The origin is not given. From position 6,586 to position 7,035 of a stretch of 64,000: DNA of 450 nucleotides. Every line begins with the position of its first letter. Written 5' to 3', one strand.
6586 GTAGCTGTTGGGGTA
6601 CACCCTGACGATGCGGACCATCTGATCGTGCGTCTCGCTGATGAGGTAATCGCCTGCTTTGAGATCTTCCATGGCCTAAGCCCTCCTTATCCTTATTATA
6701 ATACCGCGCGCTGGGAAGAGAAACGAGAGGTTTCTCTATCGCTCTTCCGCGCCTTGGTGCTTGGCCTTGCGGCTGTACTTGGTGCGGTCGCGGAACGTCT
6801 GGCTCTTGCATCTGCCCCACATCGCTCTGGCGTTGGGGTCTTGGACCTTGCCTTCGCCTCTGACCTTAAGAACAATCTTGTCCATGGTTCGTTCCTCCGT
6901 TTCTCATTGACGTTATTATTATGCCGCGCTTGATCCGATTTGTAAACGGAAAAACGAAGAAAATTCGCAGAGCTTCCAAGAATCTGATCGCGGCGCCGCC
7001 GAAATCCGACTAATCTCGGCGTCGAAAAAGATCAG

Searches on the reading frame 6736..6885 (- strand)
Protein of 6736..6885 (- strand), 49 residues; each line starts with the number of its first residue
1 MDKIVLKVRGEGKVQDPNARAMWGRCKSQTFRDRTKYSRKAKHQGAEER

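Call 75: search_protein_families(library=pfam, proteins=[window:6736-6885:-], max_evalue=0.05)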
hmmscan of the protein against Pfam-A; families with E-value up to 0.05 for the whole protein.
window:6736-6885:- (49 aa): 2 families
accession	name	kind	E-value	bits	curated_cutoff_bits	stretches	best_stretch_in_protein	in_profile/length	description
PF23876.1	DUF7230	-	2.4e-08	34.4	27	1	26-48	15-37/42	Family of unknown function (DUF7230)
PF19808.4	DUF6291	-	0.044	14.4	27.2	1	13-42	37-66/79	Family of unknown function (DUF6291)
